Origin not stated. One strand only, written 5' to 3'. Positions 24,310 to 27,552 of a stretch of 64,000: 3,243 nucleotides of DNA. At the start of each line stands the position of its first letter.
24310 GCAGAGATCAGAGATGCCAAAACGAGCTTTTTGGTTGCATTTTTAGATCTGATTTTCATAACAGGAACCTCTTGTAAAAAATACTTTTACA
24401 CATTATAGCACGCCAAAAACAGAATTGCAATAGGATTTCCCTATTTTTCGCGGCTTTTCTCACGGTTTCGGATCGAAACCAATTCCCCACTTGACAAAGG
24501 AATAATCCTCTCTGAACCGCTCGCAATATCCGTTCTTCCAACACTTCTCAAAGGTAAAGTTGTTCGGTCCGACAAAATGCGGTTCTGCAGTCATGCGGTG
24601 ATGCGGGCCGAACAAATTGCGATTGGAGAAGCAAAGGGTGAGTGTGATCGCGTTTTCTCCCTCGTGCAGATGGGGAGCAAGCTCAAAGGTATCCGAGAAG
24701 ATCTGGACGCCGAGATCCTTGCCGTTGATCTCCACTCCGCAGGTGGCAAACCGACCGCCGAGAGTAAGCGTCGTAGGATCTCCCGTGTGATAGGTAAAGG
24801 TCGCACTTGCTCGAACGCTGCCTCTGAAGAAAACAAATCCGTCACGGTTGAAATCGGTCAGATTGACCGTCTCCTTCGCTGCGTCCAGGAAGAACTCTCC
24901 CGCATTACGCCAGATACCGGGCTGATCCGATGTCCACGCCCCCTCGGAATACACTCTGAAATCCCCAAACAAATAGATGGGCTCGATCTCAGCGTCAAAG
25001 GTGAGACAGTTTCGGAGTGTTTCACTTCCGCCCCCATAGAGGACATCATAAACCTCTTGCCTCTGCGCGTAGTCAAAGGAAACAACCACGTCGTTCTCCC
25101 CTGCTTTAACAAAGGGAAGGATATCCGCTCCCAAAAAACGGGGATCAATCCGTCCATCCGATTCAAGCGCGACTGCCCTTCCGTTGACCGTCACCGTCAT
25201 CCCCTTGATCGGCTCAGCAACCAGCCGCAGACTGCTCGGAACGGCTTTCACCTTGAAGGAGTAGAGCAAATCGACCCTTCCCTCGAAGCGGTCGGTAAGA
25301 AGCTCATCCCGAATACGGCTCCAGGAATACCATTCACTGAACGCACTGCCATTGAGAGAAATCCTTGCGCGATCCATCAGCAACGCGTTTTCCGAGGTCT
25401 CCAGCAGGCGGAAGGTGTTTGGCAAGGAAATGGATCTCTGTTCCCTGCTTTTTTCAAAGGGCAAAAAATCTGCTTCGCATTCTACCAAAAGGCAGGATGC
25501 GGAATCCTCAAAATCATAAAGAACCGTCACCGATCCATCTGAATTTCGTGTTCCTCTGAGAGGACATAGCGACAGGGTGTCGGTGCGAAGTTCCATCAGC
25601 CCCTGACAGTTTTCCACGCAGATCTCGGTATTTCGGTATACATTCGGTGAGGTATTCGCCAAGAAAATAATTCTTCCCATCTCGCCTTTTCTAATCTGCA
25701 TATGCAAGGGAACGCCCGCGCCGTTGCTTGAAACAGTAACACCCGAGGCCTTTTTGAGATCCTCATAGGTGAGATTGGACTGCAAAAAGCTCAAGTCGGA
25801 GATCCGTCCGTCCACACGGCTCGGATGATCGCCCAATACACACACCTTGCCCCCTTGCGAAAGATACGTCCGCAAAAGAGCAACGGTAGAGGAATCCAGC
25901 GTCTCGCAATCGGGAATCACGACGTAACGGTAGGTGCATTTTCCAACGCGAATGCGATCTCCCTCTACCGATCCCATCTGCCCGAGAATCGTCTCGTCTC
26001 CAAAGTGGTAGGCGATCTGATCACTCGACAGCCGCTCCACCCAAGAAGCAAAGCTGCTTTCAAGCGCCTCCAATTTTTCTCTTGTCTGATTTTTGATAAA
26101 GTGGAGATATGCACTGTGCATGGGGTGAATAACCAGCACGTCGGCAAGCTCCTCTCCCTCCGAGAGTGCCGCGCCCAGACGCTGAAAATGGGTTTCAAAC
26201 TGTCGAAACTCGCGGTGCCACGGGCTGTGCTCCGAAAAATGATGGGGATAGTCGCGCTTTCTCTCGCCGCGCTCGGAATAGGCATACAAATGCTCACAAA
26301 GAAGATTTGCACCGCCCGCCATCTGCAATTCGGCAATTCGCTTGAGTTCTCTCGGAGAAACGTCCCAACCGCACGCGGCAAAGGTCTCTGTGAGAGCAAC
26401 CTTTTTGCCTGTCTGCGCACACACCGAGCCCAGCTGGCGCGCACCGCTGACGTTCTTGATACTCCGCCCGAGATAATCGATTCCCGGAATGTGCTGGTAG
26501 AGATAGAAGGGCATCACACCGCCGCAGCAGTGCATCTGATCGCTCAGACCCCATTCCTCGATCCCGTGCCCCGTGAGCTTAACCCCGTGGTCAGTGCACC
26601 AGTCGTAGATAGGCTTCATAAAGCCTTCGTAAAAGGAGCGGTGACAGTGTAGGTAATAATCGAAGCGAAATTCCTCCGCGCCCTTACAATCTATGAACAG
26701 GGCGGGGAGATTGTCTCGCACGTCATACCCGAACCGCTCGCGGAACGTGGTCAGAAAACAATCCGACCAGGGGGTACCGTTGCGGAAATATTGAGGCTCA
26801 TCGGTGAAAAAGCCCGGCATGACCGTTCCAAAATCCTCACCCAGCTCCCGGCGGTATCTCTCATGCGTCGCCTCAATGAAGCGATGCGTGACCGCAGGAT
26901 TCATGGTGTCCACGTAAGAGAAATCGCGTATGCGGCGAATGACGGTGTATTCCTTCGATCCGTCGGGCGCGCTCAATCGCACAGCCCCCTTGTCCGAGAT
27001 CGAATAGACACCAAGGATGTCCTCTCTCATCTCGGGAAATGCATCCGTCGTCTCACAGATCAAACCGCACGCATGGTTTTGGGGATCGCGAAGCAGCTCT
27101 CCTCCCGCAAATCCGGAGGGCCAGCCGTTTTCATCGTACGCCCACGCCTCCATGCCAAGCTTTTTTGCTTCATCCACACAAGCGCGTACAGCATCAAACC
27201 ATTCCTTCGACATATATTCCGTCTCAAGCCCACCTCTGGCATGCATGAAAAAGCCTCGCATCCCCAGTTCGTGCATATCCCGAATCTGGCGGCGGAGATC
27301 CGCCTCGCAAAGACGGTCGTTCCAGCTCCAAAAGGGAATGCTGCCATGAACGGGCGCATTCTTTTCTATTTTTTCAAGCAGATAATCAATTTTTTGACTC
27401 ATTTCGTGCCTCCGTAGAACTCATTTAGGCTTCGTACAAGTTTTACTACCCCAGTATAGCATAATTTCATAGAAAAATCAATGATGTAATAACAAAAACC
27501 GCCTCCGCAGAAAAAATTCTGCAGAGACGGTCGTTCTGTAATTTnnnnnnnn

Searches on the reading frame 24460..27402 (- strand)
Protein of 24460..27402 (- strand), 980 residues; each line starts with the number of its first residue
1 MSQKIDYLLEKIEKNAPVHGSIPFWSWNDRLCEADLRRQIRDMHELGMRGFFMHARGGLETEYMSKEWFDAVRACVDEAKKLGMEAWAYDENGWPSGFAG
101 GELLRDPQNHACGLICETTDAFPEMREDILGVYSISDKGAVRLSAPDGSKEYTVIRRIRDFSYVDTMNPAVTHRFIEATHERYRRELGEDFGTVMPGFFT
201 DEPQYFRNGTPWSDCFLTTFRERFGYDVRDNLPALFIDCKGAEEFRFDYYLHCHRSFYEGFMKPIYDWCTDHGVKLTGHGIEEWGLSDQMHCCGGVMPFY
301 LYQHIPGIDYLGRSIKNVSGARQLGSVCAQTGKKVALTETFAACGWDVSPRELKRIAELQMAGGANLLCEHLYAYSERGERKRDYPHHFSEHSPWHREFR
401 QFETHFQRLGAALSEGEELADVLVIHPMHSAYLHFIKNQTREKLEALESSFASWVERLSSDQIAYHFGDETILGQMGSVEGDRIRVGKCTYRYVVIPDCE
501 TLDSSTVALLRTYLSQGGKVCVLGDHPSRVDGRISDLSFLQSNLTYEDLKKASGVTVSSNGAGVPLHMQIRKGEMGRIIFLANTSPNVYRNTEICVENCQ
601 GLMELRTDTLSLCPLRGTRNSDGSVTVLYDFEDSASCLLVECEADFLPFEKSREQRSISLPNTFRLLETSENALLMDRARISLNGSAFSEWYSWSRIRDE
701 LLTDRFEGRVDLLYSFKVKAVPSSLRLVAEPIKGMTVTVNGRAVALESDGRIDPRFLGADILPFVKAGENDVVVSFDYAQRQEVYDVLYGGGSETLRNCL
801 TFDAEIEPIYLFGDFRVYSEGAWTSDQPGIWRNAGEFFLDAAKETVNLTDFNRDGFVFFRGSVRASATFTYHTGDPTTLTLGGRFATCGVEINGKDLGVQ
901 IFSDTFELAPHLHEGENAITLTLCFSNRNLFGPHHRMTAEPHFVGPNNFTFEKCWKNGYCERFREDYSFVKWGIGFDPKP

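Call 58: search_protein_families(library=pfam, proteins=[window:24460-27402:-], max_evalue=0.00001)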
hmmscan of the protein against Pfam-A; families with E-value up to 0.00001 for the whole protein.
window:24460-27402:- (980 aa): 1 family
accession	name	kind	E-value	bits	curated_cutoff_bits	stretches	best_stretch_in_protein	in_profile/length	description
PF17132.9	Glyco_hydro_106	-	1.4e-17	63.9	29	1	164-530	268-630/743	alpha-L-rhamnosidase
